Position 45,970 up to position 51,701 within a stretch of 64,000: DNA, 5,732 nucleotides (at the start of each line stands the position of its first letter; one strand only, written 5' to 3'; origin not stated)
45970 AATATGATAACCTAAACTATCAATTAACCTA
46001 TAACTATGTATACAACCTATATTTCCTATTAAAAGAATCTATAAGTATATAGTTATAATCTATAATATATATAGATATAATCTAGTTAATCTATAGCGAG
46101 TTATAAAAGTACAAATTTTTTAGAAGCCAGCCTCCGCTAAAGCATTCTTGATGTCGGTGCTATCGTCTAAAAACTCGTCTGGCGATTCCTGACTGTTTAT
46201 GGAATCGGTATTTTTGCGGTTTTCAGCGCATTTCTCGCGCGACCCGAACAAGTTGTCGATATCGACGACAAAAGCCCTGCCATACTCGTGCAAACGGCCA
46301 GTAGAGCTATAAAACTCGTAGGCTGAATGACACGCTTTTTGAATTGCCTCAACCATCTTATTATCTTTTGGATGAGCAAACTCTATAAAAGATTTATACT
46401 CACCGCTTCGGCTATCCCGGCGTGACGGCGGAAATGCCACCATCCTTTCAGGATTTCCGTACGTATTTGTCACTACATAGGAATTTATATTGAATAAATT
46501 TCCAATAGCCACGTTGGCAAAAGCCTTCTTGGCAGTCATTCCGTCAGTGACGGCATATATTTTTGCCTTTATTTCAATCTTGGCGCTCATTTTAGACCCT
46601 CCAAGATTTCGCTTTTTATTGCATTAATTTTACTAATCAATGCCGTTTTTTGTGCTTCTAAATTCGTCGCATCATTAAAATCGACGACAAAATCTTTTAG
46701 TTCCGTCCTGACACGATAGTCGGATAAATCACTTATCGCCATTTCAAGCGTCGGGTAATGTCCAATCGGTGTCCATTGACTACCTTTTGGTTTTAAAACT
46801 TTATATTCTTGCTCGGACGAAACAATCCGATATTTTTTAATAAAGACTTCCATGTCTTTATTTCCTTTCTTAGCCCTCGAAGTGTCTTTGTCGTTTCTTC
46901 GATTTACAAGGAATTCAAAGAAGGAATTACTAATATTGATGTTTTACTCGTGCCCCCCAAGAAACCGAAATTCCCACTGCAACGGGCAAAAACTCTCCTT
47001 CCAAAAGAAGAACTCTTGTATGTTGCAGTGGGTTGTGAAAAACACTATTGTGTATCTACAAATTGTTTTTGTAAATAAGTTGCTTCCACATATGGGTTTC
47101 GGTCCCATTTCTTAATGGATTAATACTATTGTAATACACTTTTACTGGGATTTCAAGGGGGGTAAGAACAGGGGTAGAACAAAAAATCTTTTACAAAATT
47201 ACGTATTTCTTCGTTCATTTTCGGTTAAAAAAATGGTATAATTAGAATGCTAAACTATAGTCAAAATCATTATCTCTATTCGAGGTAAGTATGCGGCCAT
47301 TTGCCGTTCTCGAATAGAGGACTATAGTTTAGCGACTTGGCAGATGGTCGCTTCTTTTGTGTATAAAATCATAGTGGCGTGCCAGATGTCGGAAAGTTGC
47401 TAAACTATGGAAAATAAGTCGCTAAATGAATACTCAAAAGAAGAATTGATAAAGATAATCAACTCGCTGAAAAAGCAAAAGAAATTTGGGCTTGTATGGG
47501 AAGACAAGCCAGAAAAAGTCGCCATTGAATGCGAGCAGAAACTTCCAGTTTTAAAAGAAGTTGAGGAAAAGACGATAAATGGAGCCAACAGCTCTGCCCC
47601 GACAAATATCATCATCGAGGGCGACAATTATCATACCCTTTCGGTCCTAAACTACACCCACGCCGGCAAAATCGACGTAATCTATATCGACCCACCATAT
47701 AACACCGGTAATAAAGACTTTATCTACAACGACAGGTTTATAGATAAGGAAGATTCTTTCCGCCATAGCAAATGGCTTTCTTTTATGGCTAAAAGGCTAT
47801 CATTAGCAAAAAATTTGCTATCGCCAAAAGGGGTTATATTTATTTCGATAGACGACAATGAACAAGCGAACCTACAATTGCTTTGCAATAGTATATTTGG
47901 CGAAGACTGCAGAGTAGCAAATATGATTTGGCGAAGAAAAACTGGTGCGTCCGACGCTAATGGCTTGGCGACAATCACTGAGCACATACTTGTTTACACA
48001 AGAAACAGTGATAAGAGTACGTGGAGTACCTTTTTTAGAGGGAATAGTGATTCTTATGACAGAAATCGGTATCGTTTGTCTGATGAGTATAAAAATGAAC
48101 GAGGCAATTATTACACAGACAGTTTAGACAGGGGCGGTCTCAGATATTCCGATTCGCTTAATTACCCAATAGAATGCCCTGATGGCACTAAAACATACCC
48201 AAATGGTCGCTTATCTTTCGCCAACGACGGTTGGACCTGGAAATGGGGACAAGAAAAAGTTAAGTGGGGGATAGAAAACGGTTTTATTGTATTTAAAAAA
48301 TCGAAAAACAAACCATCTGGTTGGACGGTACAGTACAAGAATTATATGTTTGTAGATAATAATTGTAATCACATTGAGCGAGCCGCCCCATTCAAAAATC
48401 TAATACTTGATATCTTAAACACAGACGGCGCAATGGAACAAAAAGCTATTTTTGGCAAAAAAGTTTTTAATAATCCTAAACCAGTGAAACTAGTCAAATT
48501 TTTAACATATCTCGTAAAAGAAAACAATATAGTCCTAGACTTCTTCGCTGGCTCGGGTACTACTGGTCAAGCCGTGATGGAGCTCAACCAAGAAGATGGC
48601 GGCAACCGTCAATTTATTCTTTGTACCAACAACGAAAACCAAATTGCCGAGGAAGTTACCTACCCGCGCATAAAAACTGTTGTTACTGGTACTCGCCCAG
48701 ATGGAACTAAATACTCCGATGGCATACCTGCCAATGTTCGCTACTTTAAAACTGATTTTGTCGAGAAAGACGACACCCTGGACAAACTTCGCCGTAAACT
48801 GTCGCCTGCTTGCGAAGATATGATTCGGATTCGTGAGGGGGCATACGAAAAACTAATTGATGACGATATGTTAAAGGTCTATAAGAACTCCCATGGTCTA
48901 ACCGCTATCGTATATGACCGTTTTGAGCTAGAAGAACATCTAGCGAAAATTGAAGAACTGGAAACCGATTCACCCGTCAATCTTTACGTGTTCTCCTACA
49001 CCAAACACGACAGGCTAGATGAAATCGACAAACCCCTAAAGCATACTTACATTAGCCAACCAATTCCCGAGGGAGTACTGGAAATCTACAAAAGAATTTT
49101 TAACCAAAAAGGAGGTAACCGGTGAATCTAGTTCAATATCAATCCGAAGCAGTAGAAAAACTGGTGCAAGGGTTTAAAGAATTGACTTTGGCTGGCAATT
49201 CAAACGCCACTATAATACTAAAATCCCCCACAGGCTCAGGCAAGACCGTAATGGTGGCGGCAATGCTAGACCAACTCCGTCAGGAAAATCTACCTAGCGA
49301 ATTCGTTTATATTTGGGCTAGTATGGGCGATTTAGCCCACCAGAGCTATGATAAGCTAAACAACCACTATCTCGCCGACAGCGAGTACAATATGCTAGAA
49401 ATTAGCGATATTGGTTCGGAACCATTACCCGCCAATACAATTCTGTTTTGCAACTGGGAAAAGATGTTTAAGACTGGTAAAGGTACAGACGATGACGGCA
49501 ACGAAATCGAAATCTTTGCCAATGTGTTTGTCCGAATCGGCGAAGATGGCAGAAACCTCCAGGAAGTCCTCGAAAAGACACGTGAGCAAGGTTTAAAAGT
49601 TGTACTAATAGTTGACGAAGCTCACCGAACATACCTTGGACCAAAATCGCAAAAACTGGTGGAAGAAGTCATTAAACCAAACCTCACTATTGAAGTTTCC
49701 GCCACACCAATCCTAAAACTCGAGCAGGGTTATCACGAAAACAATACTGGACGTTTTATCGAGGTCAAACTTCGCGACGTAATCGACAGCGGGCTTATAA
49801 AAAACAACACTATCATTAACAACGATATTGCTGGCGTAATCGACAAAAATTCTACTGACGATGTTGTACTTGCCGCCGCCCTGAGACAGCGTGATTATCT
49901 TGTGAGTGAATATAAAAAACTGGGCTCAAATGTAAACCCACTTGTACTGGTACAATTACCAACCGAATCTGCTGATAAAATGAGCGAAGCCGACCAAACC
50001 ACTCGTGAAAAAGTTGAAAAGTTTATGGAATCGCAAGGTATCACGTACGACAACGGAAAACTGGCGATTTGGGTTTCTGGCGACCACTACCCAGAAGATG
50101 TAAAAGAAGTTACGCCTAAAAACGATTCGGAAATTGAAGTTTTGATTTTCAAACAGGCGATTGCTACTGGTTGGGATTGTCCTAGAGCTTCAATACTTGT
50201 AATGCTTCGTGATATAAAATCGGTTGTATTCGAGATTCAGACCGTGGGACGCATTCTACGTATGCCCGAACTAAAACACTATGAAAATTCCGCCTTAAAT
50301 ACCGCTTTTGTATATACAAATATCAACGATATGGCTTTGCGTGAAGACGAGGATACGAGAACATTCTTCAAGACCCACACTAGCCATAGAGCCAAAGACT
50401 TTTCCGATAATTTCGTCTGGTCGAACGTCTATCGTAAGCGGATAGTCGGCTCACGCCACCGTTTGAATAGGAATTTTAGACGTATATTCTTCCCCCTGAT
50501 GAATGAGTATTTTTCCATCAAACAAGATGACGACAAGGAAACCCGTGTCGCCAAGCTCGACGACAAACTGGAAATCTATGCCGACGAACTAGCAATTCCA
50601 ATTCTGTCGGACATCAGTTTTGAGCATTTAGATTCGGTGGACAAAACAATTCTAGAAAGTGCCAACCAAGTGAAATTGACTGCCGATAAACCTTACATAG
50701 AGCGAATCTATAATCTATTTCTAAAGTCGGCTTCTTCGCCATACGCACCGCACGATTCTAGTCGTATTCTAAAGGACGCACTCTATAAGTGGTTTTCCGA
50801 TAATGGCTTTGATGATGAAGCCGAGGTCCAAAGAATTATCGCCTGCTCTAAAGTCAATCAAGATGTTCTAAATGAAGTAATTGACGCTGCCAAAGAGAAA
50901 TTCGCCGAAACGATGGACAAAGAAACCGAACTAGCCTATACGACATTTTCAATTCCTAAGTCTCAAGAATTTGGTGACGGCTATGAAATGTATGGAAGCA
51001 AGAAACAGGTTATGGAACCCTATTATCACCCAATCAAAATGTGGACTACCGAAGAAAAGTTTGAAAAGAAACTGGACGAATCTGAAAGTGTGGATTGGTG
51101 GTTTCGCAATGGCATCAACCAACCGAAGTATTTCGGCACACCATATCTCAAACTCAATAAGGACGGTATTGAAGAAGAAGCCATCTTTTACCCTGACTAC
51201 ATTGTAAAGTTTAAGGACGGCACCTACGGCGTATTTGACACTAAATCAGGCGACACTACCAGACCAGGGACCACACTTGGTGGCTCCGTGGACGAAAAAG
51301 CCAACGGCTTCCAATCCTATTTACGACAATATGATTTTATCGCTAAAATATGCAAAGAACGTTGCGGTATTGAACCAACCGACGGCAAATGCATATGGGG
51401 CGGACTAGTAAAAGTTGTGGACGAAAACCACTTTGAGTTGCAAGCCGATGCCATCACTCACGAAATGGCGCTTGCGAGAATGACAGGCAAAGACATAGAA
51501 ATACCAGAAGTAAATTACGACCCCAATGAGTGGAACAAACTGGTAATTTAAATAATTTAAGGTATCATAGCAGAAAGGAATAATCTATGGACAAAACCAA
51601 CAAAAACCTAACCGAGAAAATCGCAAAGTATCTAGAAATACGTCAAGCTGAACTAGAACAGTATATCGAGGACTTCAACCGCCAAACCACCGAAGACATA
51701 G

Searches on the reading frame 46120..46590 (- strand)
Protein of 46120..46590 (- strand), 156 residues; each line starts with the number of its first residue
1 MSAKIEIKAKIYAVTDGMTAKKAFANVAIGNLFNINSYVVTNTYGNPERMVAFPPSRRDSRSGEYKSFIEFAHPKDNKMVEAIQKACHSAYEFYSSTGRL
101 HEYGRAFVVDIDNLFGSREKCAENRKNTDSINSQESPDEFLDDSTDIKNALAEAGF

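Call 44: search_protein_families(library=pfam, proteins=[window:46120-46590:-], max_evalue=0.001)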
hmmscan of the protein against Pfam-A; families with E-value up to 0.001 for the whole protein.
window:46120-46590:- (156 aa): 1 family
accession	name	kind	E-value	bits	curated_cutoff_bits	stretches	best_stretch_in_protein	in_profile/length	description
PF04026.17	SpoVG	-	2.6e-05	24.7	29.6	1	9-92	6-81/82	SpoVG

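Call 76: search_protein_families(library=padloc, proteins=[window:46120-46590:-], max_evalue=0.001)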
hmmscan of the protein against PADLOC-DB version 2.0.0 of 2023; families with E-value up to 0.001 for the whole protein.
window:46120-46590:- (156 aa): 0 families

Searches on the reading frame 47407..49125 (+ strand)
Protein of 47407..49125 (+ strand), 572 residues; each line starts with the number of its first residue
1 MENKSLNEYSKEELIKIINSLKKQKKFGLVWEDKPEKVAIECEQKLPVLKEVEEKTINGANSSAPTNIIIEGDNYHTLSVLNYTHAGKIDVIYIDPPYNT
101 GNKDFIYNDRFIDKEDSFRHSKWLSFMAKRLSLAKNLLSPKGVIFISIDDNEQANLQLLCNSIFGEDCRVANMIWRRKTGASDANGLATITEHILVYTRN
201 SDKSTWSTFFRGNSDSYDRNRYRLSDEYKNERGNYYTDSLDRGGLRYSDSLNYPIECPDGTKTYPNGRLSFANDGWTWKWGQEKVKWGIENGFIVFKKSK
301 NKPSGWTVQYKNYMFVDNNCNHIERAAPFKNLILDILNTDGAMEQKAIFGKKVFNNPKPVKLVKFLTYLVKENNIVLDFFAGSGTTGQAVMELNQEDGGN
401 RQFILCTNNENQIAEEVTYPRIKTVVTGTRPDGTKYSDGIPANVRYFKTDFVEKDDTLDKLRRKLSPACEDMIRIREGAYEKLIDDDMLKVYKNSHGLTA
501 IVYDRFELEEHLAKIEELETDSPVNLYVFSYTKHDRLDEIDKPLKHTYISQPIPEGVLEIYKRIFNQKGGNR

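Call 10: search_protein_families(library=pfam, proteins=[window:47407-49125:+], max_evalue=0.1)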
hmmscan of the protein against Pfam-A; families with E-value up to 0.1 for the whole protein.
window:47407-49125:+ (572 aa): 3 families
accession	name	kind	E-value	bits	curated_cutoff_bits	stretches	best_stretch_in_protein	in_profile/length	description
PF01555.25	N6_N4_Mtase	-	6.2e-37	128.1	26.7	1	89-411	1-214/221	DNA methylase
PF02086.21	MethyltransfD12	-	8.9e-05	22.8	22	1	50-123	141-213/253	D12 class N6 adenine-specific DNA methyltransferase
PF03602.21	Cons_hypoth95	-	0.00018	21.6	24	1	82-102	106-127/182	Conserved hypothetical protein 95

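Call 76: search_protein_families(library=padloc, proteins=[window:47407-49125:+], max_evalue=0.001)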
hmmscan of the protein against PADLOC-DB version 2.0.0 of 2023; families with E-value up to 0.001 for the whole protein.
window:47407-49125:+ (572 aa): 32 families (the best 25 are shown)
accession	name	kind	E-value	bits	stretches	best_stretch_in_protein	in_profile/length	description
PDLC03642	MTase_III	-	3.7e-105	350.6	1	15-474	33-453/528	Type III methyltransferase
PDLC03634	MTase_III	-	7.8e-96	320.3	2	119-413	169-449/621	Type III methyltransferase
PDLC03641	MTase_III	-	2.2e-76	255.8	2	115-422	176-464/657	Type III methyltransferase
PDLC03644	MTase_III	-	1.6e-72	243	1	31-448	6-420/542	Type III methyltransferase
PDLC03639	MTase_III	-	1.6e-69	232.9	2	12-266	33-279/639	Type III methyltransferase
PDLC03640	MTase_III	-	6.1e-60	201.3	1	49-438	24-459/654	Type III methyltransferase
PDLC03637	MTase_III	-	1.1e-51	174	1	12-413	70-458/513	Type III methyltransferase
PDLC03635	MTase_III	-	8e-49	164.9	1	62-429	214-579/708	Type III methyltransferase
PDLC03636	MTase_III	-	3.1e-47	159.6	1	24-433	4-416/575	Type III methyltransferase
PDLC03645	MTase_III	-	9.1e-47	157.5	2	64-170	137-243/709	Type III methyltransferase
PDLC03646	MTase_III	-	8.2e-39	131.2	2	65-200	470-597/1057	Type III methyltransferase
PDLC03638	MTase_III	-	2e-35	120.4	1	68-431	382-686/816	Type III methyltransferase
PDLC03278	MTase_II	-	3.5e-32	110.3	2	78-202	10-124/390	Type II methyltransferase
PDLC03643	MTase_III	-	8.5e-27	92.4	1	127-410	1-268/465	Type III methyltransferase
PDLC03354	MTase_II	-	6.9e-26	89.2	1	66-229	60-235/425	Type II methyltransferase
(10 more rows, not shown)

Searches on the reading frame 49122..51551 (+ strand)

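Call 10: search_protein_families(library=pfam, proteins=[window:49122-51551:+], max_evalue=0.1)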
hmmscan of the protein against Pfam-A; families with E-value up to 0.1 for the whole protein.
window:49122-51551:+ (809 aa): 13 families
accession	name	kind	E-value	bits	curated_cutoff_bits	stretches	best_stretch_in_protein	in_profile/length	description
PF04851.21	ResIII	-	8.2e-19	68.5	22.5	1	1-197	2-163/164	Type III restriction enzyme, res subunit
PF18766.7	SWI2_SNF2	-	1.4e-09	38.3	26.7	1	6-203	1-162/221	SWI2/SNF2 ATPase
PF00270.35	DEAD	-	1.9e-08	34.7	26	1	27-197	13-161/167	DEAD/DEAH box helicase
PF13401.12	AAA_22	-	7.4e-05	23.5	27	1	31-182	8-103/130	AAA domain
PF00004.35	AAA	-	0.0014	19.5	21.2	1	32-171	2-70/131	ATPase family associated with various cellular activities (AAA)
PF22679.2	T1R_D3-like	-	0.0015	19.4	27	1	285-381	49-143/158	Type I restriction enzyme subunit R domain 3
PF24883.2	NPHP3_N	-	0.0039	17.8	24.8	1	25-79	19-71/164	Nephrocystin 3, N-terminal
PF00271.37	Helicase_C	-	0.0072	17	23.5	1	325-381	52-109/110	Helicase conserved C-terminal domain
PF01637.24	ATPase_2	-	0.0086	16.3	33.2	1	34-181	26-133/225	ATPase domain predominantly from Archaea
PF13191.12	AAA_16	-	0.022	15.7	32.6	1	31-180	27-152/167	AAA ATPase domain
PF00006.31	ATP-synt_ab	-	0.049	13.7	29.5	0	132-168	42-80/213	ATP synthase alpha/beta family, nucleotide-binding domain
PF20720.3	nSTAND3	-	0.07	13.3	27.2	0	24-71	13-57/155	Novel STAND NTPase 3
PF00437.27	T2SSE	-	0.086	11.9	24.9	0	26-56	140-170/370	Type II/IV secretion system protein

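Call 76: search_protein_families(library=padloc, proteins=[window:49122-51551:+], max_evalue=0.001)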
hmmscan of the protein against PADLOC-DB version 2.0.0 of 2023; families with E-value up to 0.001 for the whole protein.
window:49122-51551:+ (809 aa): 5 families
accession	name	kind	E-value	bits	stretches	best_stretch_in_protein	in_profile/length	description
PDLC03652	REase_III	-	3.4e-19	66.4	1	28-403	23-412/809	Type III restriction enzyme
PDLC03653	REase_III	-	6.8e-17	58.9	1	159-404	260-492/883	Type III restriction enzyme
PDLC03650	REase_III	-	1.9e-08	31.2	1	160-401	226-441/898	Type III restriction enzyme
PDLC03648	REase_III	-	3e-07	26.9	1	160-391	134-364/871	Type III restriction enzyme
PDLC04140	mad8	-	0.00031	18.3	1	26-179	25-150/314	mads_8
